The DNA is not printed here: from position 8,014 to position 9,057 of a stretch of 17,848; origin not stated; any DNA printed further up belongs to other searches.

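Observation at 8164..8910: Tail-fibre chaperone with a lambda Tfa N-terminal domain fused to an unrelated C-terminal domain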

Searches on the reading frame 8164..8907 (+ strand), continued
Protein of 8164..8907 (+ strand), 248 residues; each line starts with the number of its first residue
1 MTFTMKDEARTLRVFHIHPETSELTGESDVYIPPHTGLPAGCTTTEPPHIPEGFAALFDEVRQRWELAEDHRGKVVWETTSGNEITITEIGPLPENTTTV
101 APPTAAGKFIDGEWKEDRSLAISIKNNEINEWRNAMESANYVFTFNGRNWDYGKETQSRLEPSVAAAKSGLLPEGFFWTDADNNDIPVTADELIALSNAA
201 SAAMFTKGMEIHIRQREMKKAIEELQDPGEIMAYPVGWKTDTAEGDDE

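Call 22: find_homologous_proteins(query=window:8164-8907:+, max_evalue=0.001)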
Query window:8164-8907:+ (248 aa): 974 proteins with E <= 0.001 among 1554 candidates; the best 120 are listed.
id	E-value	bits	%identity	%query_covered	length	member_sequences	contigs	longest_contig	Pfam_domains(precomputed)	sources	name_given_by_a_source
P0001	1.8e-154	530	93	100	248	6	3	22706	PF14301.13,PF28596.1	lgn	-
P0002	3.2e-153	526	93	100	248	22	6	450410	PF14301.13,PF28596.1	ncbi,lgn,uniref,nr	ncbi:DUF4376 domain-containing protein [Escherichia coli]|uniref:DUF4376 domain-containing protein n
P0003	2.8e-92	327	58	96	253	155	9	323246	PF14301.13,PF28596.1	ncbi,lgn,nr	ncbi:DUF4376 domain-containing protein [Salmonella enterica]|nr:DUF4376 domain-containing protein [S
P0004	7.5e-90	319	58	96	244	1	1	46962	PF14301.13,PF28596.1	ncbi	ncbi:DUF4376 domain-containing protein [Salmonella enterica subsp. enterica serovar Poona]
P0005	1.5e-89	318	58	96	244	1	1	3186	PF14301.13,PF28596.1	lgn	-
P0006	2.0e-89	317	58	96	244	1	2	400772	PF14301.13,PF28596.1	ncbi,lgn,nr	ncbi:DUF4376 domain-containing protein [Salmonella enterica subsp. enterica serovar Poona]|nr:DUF437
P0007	4.6e-89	316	58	96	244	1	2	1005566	PF14301.13,PF28596.1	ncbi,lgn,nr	ncbi:DUF4376 domain-containing protein [Salmonella enterica]|nr:DUF4376 domain-containing protein [S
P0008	6.5e-89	316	57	96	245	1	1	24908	PF14301.13,PF28596.1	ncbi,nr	ncbi:DUF4376 domain-containing protein [Salmonella enterica]|nr:DUF4376 domain-containing protein [S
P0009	1.9e-88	314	58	96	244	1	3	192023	PF14301.13,PF28596.1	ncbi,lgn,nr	ncbi:DUF4376 domain-containing protein [Salmonella enterica subsp. enterica]|nr:DUF4376 domain-conta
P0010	4.1e-88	313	56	97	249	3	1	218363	PF14301.13,PF28596.1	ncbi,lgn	ncbi:DUF4376 domain-containing protein [Salmonella enterica subsp. enterica serovar Newport]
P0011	1.9e-87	311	56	96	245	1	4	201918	PF14301.13,PF28596.1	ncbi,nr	ncbi:DUF4376 domain-containing protein [Salmonella enterica]|nr:DUF4376 domain-containing protein [S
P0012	1.9e-87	311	56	96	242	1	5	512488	PF14301.13,PF28596.1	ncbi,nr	ncbi:DUF4376 domain-containing protein [Salmonella enterica]|nr:phage tail protein [Salmonella enter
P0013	2.6e-87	310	55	96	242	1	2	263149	PF14301.13,PF28596.1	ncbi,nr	ncbi:DUF4376 domain-containing protein [Salmonella enterica]|nr:DUF4376 domain-containing protein [S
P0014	3.4e-87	310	56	96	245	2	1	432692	PF14301.13,PF27183.1,PF28596.1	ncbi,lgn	ncbi:DUF4376 domain-containing protein [Salmonella enterica]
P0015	4.1e-87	310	57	96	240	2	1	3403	PF14301.13,PF28596.1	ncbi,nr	ncbi:DUF4376 domain-containing protein [Salmonella enterica]|nr:DUF4376 domain-containing protein [S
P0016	5.6e-87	309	55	96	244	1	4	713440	PF14301.13,PF27183.1,PF28596.1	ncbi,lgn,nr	ncbi:DUF4376 domain-containing protein [Salmonella enterica]|nr:DUF4376 domain-containing protein [S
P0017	6.0e-87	309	56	96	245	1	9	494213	PF14301.13,PF28596.1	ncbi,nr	ncbi:DUF4376 domain-containing protein [Salmonella enterica]|nr:DUF4376 domain-containing protein [S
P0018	6.0e-87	309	56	96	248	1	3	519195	PF14301.13,PF28596.1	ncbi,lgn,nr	ncbi:DUF4376 domain-containing protein [Salmonella enterica]|nr:DUF4376 domain-containing protein [S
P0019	6.7e-87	309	56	97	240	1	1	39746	PF14301.13,PF28596.1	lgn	-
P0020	6.8e-87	309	57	96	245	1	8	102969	PF14301.13,PF28596.1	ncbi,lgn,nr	ncbi:DUF4376 domain-containing protein [Salmonella enterica]|nr:DUF4376 domain-containing protein [S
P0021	6.8e-87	309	55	96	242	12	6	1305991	PF14301.13,PF28596.1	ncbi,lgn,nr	ncbi:DUF4376 domain-containing protein [Salmonella enterica subsp. enterica serovar Muenchen]|nr:pha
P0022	9.2e-87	309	56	96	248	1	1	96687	PF14301.13,PF28596.1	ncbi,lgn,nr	ncbi:DUF4376 domain-containing protein [Salmonella enterica]|nr:DUF4376 domain-containing protein [S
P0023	1.7e-86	308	56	96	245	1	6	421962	PF14301.13,PF28596.1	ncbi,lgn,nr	ncbi:DUF4376 domain-containing protein [Salmonella enterica]|nr:DUF4376 domain-containing protein [S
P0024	2.2e-86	307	55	96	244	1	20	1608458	PF14301.13,PF27183.1,PF28596.1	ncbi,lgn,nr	ncbi:DUF4376 domain-containing protein [Salmonella enterica]|nr:DUF4376 domain-containing protein [S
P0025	2.5e-86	307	54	97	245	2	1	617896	PF14301.13,PF28596.1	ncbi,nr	ncbi:DUF4376 domain-containing protein [Salmonella enterica]|nr:DUF4376 domain-containing protein [S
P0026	2.8e-86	307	55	96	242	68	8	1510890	PF14301.13,PF28596.1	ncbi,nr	ncbi:DUF4376 domain-containing protein [Salmonella enterica]|nr:DUF4376 domain-containing protein [S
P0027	2.9e-86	307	55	96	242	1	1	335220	PF14301.13,PF28596.1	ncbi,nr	ncbi:DUF4376 domain-containing protein [Salmonella enterica subsp. enterica serovar Carrau]|nr:DUF43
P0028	3.1e-86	307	55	96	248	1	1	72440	PF14301.13,PF27183.1,PF28596.1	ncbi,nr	ncbi:TPA: DUF4376 domain-containing protein [Salmonella enterica subsp. enterica serovar 6,14:y:1,7]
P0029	3.9e-86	306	55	96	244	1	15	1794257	PF14301.13,PF27183.1,PF28596.1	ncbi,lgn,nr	ncbi:DUF4376 domain-containing protein [Salmonella enterica subsp. enterica]|nr:phage tail protein [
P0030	5.1e-86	306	56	96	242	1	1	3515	PF14301.13,PF28596.1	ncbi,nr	ncbi:DUF4376 domain-containing protein [Salmonella enterica]|nr:DUF4376 domain-containing protein [S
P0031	5.9e-86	306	56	96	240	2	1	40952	PF14301.13,PF28596.1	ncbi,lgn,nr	ncbi:DUF4376 domain-containing protein [Salmonella enterica]|nr:DUF4376 domain-containing protein [S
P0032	8.3e-86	305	56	97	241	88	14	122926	PF14301.13,PF28596.1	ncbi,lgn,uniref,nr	ncbi:TPA: DUF4376 domain-containing protein [Escherichia coli]|uniref:DUF4376 domain-containing prot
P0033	1.1e-85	305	55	96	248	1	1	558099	PF14301.13,PF28596.1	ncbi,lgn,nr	ncbi:DUF4376 domain-containing protein [Salmonella enterica]|nr:DUF4376 domain-containing protein [S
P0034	1.2e-85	305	56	96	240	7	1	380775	PF14301.13,PF27183.1,PF28596.1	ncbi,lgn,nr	ncbi:DUF4376 domain-containing protein [Salmonella enterica]|nr:DUF4376 domain-containing protein [S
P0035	1.2e-85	305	55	96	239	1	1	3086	PF14301.13,PF28596.1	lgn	-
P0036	1.5e-85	305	55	96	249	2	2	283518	PF14301.13,PF27183.1,PF28596.1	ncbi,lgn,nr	ncbi:DUF4376 domain-containing protein [Salmonella enterica]|nr:DUF4376 domain-containing protein [S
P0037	1.6e-85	304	55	96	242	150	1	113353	PF14301.13,PF28596.1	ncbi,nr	ncbi:DUF4376 domain-containing protein [Salmonella enterica]|nr:DUF4376 domain-containing protein [S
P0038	1.7e-85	304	55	96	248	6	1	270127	PF14301.13,PF28596.1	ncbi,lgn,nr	ncbi:DUF4376 domain-containing protein [Salmonella enterica]|nr:DUF4376 domain-containing protein [S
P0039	1.8e-85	304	55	96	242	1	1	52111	PF14301.13,PF28596.1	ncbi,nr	ncbi:DUF4376 domain-containing protein [Salmonella enterica subsp. enterica]|nr:DUF4376 domain-conta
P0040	2.1e-85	304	56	96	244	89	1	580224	PF14301.13,PF27183.1,PF28596.1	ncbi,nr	ncbi:DUF4376 domain-containing protein [Salmonella enterica]|nr:DUF4376 domain-containing protein [S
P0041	2.2e-85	304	55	96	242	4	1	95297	PF14301.13,PF28596.1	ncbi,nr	ncbi:DUF4376 domain-containing protein [Salmonella enterica]|nr:DUF4376 domain-containing protein [S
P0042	3.1e-85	304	55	96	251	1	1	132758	PF14301.13,PF28596.1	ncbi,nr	ncbi:phage tail protein [Salmonella enterica]|nr:phage tail protein [Salmonella enterica]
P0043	3.7e-85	303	55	96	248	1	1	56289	PF14301.13,PF28596.1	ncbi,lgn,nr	ncbi:DUF4376 domain-containing protein [Salmonella enterica]|nr:DUF4376 domain-containing protein [S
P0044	3.8e-85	303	55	96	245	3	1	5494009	PF14301.13,PF27183.1,PF28596.1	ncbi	-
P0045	3.8e-85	303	55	96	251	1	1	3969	PF14301.13,PF28596.1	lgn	-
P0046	4.0e-85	303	55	96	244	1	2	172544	PF14301.13,PF28596.1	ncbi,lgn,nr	ncbi:DUF4376 domain-containing protein [Salmonella enterica]|nr:DUF4376 domain-containing protein [S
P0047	4.3e-85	303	55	96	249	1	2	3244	PF14301.13,PF28596.1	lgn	-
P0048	4.9e-85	303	55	96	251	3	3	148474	PF14301.13,PF28596.1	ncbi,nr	ncbi:DUF4376 domain-containing protein [Salmonella enterica]|nr:DUF4376 domain-containing protein [S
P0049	5.2e-85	303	56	96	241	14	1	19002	PF14301.13,PF28596.1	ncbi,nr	ncbi:DUF4376 domain-containing protein [Salmonella enterica]|nr:DUF4376 domain-containing protein [S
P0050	5.8e-85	303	55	96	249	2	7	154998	PF14301.13,PF27183.1,PF28596.1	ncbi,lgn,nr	ncbi:DUF4376 domain-containing protein [Salmonella enterica subsp. enterica serovar Javiana]|nr:DUF4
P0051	5.8e-85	303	55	96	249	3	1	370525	PF14301.13,PF27183.1,PF28596.1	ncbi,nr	ncbi:DUF4376 domain-containing protein [Salmonella enterica]|nr:DUF4376 domain-containing protein [S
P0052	6.1e-85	303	55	96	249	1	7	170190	PF14301.13,PF28596.1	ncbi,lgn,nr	ncbi:DUF4376 domain-containing protein [Salmonella enterica]|nr:DUF4376 domain-containing protein [S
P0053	6.3e-85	303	55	96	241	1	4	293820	PF14301.13,PF27183.1,PF28596.1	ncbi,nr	ncbi:DUF4376 domain-containing protein [Salmonella enterica]|nr:DUF4376 domain-containing protein [S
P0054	6.4e-85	302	55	96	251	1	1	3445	PF14301.13,PF28596.1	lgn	-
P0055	6.4e-85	302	55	96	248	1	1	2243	PF14301.13,PF28596.1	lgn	-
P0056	8.2e-85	302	54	96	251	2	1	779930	PF14301.13,PF28596.1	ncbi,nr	ncbi:DUF4376 domain-containing protein [Salmonella enterica subsp. enterica serovar Stanley]|nr:DUF4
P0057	8.8e-85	302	55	96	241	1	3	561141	PF14301.13,PF28596.1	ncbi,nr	ncbi:DUF4376 domain-containing protein [Salmonella enterica subsp. enterica serovar Freetown]|nr:DUF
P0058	9.3e-85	302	55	97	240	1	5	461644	PF14301.13,PF28596.1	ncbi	-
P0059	9.7e-85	302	54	96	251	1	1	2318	PF14301.13,PF28596.1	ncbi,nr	nr:DUF4376 domain-containing protein [Salmonella enterica subsp. salamae]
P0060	1.2e-84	302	55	96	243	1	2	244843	PF14301.13,PF28596.1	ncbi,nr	ncbi:DUF4376 domain-containing protein [Salmonella enterica]|nr:DUF4376 domain-containing protein [S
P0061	1.2e-84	302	55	96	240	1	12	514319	PF14301.13,PF28596.1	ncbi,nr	ncbi:DUF4376 domain-containing protein [Salmonella enterica subsp. enterica]|nr:DUF4376 domain-conta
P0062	1.3e-84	301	55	96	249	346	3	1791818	PF14301.13,PF27183.1,PF28596.1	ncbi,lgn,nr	ncbi:DUF4376 domain-containing protein [Salmonella enterica]|nr:DUF4376 domain-containing protein [S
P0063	1.5e-84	301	55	97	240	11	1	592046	PF14301.13,PF28596.1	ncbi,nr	ncbi:DUF4376 domain-containing protein [Escherichia coli]|nr:DUF4376 domain-containing protein [Esch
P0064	1.6e-84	301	54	96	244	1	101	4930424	PF14301.13,PF27183.1,PF28596.1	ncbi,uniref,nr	ncbi:DUF4376 domain-containing protein [Salmonella enterica]|uniref:DUF4376 domain-containing protei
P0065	1.6e-84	301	55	96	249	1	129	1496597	PF14301.13,PF27183.1,PF28596.1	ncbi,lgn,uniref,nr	ncbi:DUF4376 domain-containing protein [Salmonella enterica]|uniref:DUF4376 domain-containing protei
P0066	1.7e-84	301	55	96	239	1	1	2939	PF14301.13,PF27183.1,PF28596.1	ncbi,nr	ncbi:DUF4376 domain-containing protein, partial [Salmonella enterica subsp. diarizonae]|nr:DUF4376 d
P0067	1.7e-84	301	55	96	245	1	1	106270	PF14301.13,PF27183.1,PF28596.1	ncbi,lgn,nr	ncbi:DUF4376 domain-containing protein [Salmonella enterica]|nr:DUF4376 domain-containing protein [S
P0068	1.7e-84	301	55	96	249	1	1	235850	PF14301.13,PF27183.1,PF28596.1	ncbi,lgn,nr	ncbi:DUF4376 domain-containing protein [Salmonella enterica]|nr:DUF4376 domain-containing protein [S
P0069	1.9e-84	301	55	96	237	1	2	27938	PF14301.13,PF28596.1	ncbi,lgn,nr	ncbi:DUF4376 domain-containing protein [Salmonella enterica]|nr:DUF4376 domain-containing protein [S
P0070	1.9e-84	301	54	96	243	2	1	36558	PF14301.13,PF27183.1,PF28596.1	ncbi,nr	ncbi:DUF4376 domain-containing protein [Salmonella enterica subsp. enterica serovar Javiana]|nr:DUF4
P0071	2.0e-84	301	55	96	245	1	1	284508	PF14301.13,PF27183.1,PF28596.1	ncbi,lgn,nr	ncbi:DUF4376 domain-containing protein [Salmonella enterica subsp. enterica]|nr:DUF4376 domain-conta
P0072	2.0e-84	301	55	94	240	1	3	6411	PF14301.13,PF28596.1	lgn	-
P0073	2.2e-84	301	55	96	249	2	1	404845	PF14301.13,PF27183.1,PF28596.1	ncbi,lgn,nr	ncbi:DUF4376 domain-containing protein [Salmonella enterica]|nr:DUF4376 domain-containing protein [S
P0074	2.9e-84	300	55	96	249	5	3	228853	PF14301.13,PF27183.1,PF28596.1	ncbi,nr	ncbi:DUF4376 domain-containing protein [Salmonella enterica]|nr:DUF4376 domain-containing protein [S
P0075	3.1e-84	300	54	96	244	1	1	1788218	PF14301.13,PF27183.1,PF28596.1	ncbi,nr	ncbi:DUF4376 domain-containing protein [Salmonella enterica]|nr:DUF4376 domain-containing protein [S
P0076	3.5e-84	300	55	94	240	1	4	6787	PF14301.13,PF27183.1,PF28596.1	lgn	-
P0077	3.6e-84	300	54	96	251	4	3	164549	PF14301.13,PF28596.1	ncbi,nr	ncbi:DUF4376 domain-containing protein [Salmonella enterica subsp. enterica]|nr:DUF4376 domain-conta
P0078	3.6e-84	300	53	96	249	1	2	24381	PF14301.13,PF28596.1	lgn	-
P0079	3.7e-84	300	54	96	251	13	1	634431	PF14301.13,PF27183.1,PF28596.1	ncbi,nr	ncbi:TPA: DUF4376 domain-containing protein [Salmonella enterica]|nr:DUF4376 domain-containing prote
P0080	3.7e-84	300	54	96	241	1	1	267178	PF14301.13,PF28596.1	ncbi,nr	ncbi:TPA: DUF4376 domain-containing protein [Salmonella enterica subsp. enterica serovar Saintpaul]|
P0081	3.8e-84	300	54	96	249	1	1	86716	PF14301.13,PF28596.1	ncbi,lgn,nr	ncbi:DUF4376 domain-containing protein [Salmonella enterica]|nr:DUF4376 domain-containing protein [S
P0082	3.8e-84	300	54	96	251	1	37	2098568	PF14301.13,PF28596.1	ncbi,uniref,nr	ncbi:phage tail protein [Salmonella enterica]|uniref:DUF4376 domain-containing protein n=2 Tax=Salmo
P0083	4.0e-84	300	53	96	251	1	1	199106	PF14301.13,PF28596.1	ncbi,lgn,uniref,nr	ncbi:TPA: DUF4376 domain-containing protein [Salmonella enterica]|uniref:DUF4376 domain-containing p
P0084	4.3e-84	300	54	97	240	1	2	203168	PF14301.13,PF28596.1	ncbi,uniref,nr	ncbi:DUF4376 domain-containing protein [Salmonella enterica subsp. diarizonae]|uniref:DUF4376 domain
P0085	4.7e-84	300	53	98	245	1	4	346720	PF14301.13,PF27183.1,PF28596.1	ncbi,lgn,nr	ncbi:TPA: DUF4376 domain-containing protein [Salmonella enterica]|nr:DUF4376 domain-containing prote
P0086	5.0e-84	300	55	96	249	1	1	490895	PF14301.13,PF27183.1,PF28596.1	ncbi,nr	ncbi:DUF4376 domain-containing protein [Salmonella enterica subsp. enterica serovar Minnesota]|nr:DU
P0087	5.1e-84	300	55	96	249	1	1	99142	PF14301.13,PF27183.1,PF28596.1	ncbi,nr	ncbi:DUF4376 domain-containing protein [Salmonella enterica]|nr:DUF4376 domain-containing protein [S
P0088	5.3e-84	299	54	96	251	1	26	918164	PF14301.13,PF28596.1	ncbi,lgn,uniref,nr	ncbi:phage tail protein [Salmonella enterica subsp. enterica serovar Mikawasima]|uniref:DUF4376 doma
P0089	5.3e-84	299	55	96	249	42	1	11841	PF14301.13,PF27183.1,PF28596.1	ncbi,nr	ncbi:DUF4376 domain-containing protein [Salmonella enterica subsp. enterica serovar Bredeney]|nr:DUF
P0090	5.7e-84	299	55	96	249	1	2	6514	PF14301.13,PF27183.1,PF28596.1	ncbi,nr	ncbi:DUF4376 domain-containing protein [Salmonella enterica]|nr:DUF4376 domain-containing protein [S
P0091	6.0e-84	299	55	96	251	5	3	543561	PF14301.13,PF28596.1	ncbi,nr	ncbi:phage tail protein [Salmonella enterica subsp. enterica serovar Newport]|nr:DUF4376 domain-cont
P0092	6.1e-84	299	55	96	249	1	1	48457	PF14301.13,PF27183.1,PF28596.1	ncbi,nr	ncbi:DUF4376 domain-containing protein [Salmonella enterica]|nr:DUF4376 domain-containing protein [S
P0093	6.7e-84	299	55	96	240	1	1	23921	PF14301.13,PF28596.1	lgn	-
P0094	6.9e-84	299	54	96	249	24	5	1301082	PF14301.13,PF28596.1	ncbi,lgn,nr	ncbi:DUF4376 domain-containing protein [Salmonella enterica]|nr:DUF4376 domain-containing protein [S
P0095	7.2e-84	299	55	96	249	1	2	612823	PF14301.13,PF27183.1,PF28596.1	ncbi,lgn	ncbi:DUF4376 domain-containing protein [Salmonella enterica]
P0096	7.6e-84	299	52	98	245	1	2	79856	PF14301.13,PF27183.1,PF28596.1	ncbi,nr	ncbi:DUF4376 domain-containing protein [Salmonella enterica]|nr:DUF4376 domain-containing protein [S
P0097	8.0e-84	299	54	97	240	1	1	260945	PF14301.13,PF28596.1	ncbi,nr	ncbi:DUF4376 domain-containing protein [Salmonella enterica]|nr:DUF4376 domain-containing protein [S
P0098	8.0e-84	299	54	96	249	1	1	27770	PF14301.13,PF27183.1,PF28596.1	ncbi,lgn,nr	ncbi:DUF4376 domain-containing protein [Salmonella enterica]|nr:DUF4376 domain-containing protein [S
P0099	8.0e-84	299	55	96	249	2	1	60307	PF14301.13,PF27183.1,PF28596.1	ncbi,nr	ncbi:DUF4376 domain-containing protein [Salmonella enterica]|nr:DUF4376 domain-containing protein [S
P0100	8.2e-84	299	54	96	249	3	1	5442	PF14301.13,PF27183.1,PF28596.1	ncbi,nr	ncbi:DUF4376 domain-containing protein [Salmonella enterica]|nr:DUF4376 domain-containing protein [S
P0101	8.3e-84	299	54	96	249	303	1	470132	PF14301.13,PF27183.1,PF28596.1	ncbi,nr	ncbi:DUF4376 domain-containing protein [Salmonella enterica]|nr:DUF4376 domain-containing protein [S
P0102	8.3e-84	299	54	96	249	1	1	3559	PF14301.13,PF27183.1,PF28596.1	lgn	-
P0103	8.3e-84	299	52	98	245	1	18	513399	PF14301.13,PF27183.1,PF28596.1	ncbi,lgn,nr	ncbi:DUF4376 domain-containing protein [Salmonella enterica]|nr:DUF4376 domain-containing protein [S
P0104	8.6e-84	299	54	96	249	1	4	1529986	PF14301.13,PF27183.1,PF28596.1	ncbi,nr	ncbi:DUF4376 domain-containing protein [Salmonella enterica]|nr:DUF4376 domain-containing protein [S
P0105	8.7e-84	299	53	96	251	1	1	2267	PF14301.13,PF28596.1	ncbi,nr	ncbi:phage tail protein [Salmonella enterica subsp. enterica]|nr:phage tail protein [Salmonella ente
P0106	8.9e-84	299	55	96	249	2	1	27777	PF14301.13,PF28596.1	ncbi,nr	ncbi:phage tail protein [Salmonella enterica]|nr:phage tail protein [Salmonella enterica]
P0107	9.0e-84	299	54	96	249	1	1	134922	PF14301.13,PF27183.1,PF28596.1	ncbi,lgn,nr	ncbi:DUF4376 domain-containing protein [Salmonella enterica]|nr:DUF4376 domain-containing protein [S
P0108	9.2e-84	299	54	96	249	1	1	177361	PF14301.13,PF28596.1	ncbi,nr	ncbi:DUF4376 domain-containing protein [Salmonella enterica]|nr:DUF4376 domain-containing protein [S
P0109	9.4e-84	299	53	96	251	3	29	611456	PF14301.13,PF28596.1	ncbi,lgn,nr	ncbi:DUF4376 domain-containing protein [Salmonella enterica]|nr:DUF4376 domain-containing protein [S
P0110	9.7e-84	299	55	96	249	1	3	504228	PF14301.13,PF27183.1,PF28596.1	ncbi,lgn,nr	ncbi:DUF4376 domain-containing protein [Salmonella enterica]|nr:phage tail protein [Salmonella enter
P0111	9.7e-84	299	53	96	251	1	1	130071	PF14301.13,PF28596.1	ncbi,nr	ncbi:DUF4376 domain-containing protein [Salmonella enterica]|nr:DUF4376 domain-containing protein [S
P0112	1.1e-83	299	53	96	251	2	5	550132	PF14301.13,PF28596.1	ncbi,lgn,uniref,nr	ncbi:DUF4376 domain-containing protein [Salmonella enterica]|uniref:Phage tail protein n=1 Tax=Salmo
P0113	1.1e-83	298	53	98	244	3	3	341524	PF14301.13,PF27183.1,PF28596.1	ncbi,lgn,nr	ncbi:DUF4376 domain-containing protein [Salmonella enterica]|nr:DUF4376 domain-containing protein [S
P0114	1.1e-83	298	53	96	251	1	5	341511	PF14301.13,PF28596.1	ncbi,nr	ncbi:DUF4376 domain-containing protein [Salmonella enterica]|nr:DUF4376 domain-containing protein [S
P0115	1.2e-83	298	53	96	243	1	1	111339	PF14301.13,PF28596.1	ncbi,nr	ncbi:DUF4376 domain-containing protein [Salmonella enterica subsp. enterica serovar Newport]|nr:DUF4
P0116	1.2e-83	298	55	96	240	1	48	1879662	PF14301.13,PF28596.1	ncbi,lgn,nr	ncbi:DUF4376 domain-containing protein [Salmonella enterica]|nr:DUF4376 domain-containing protein [S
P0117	1.3e-83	298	55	96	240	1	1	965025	PF14301.13,PF28596.1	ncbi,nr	ncbi:DUF4376 domain-containing protein [Salmonella enterica subsp. enterica]|nr:DUF4376 domain-conta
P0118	1.3e-83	298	55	96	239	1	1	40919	PF14301.13,PF28596.1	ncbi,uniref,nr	ncbi:DUF4376 domain-containing protein [Salmonella enterica subsp. enterica]|uniref:DUF4376 domain-c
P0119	1.3e-83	298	55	96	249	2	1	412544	PF14301.13,PF27183.1,PF28596.1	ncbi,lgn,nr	ncbi:DUF4376 domain-containing protein [Salmonella enterica]|nr:DUF4376 domain-containing protein [S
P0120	1.4e-83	298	54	96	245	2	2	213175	PF14301.13,PF27183.1,PF28596.1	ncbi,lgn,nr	ncbi:DUF4376 domain-containing protein [Salmonella enterica]|nr:DUF4376 domain-containing protein [S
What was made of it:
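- On phrog_1807 / Pfam architecture Caudo_TAP_N + DUF4376: All 120 listed homologues, 237-253 aa, carry PF14301 + PF28596 (call 22).
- All 120 listed homologues have the same 237-253 aa length and the same domain pair (call 22).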

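Call 34: search_protein_representatives(protein=window:8164-8907:+)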
Query: 248 residues. Proteins with E-value up to 0.001 (for the whole library): 1427; up to 1e-10: 292; up to 1e-30: 22. The best 150 are listed.
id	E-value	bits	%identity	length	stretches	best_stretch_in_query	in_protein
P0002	1.0e-153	526.2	93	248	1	1-248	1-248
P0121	1.5e-61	224.3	34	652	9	41-108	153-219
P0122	5.8e-56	206.0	44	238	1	5-235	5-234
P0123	8.2e-49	182.5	71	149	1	123-238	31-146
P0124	9.2e-47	175.8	88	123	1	1-89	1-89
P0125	5.2e-46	173.4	38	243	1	1-241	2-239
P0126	7.7e-45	169.5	37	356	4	2-103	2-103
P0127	2.8e-44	167.7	40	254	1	11-239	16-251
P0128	1.6e-43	165.2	61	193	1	119-240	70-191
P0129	8.1e-42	159.6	59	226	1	121-243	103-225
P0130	1.3e-38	149.1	56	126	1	117-239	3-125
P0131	1.1e-36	142.8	36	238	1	13-239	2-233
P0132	2.3e-36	141.8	53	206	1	121-240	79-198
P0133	7.7e-36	140.0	36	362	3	34-225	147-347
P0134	9.6e-36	139.7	52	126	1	1-121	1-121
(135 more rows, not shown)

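Call 44: predict_structure(alignment_id=A2)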
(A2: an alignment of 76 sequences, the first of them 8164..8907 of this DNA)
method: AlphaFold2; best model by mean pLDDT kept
length: 248 residues; sequences in the alignment: 76
mean_pLDDT: 95.0   pTM: 0.79
mean pLDDT of the five models: 95.0, 94.2, 93.0, 92.6, 92.6
residues with pLDDT >= 90: 234; 70-90: 4; 50-70: 6; < 50: 4
segments of 3 or more residues with pLDDT < 50: 245-248
pLDDT, mean of each block of 10 residues (from residue 1): 85 97 97 94 97 97 97 97 96 96 95 96 98 98 98 96 98 98 98 98 98 98 98 95 51
secondary structure, 60 per line:
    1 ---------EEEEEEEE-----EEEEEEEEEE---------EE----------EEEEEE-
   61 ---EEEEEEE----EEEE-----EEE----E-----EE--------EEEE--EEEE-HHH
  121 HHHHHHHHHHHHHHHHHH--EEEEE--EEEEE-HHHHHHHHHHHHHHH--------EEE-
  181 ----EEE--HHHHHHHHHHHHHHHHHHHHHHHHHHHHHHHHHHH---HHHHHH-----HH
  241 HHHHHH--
elements in order: E10-17 E23-32 E54-59 E64-70 E75-78 E84-86 E107-110 E113-116 H118-138 E141-145 E148-152 H154-168 E177-179 E185-187 H190-224 H228-233 H239-246
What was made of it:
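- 8164..8910 (+): Tail-fibre assembly chaperone ORF, 248 aa (Caudo_TAP_N + DUF4376 architecture). AF2 model has pLDDT 95 (call 44).
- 8164..8514 (+): N-terminal beta-rich domain (aa 1-117), lambda Tfa type; inferred fibre-tip-binding module. Strands only in the AF2 model (call 44).
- Checked: The AlphaFold2 model (pLDDT 95) puts the domain boundary at 116/118 (call 44).
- The junction coincides with the predicted structural domain boundary in a model of pLDDT 95 (call 44).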
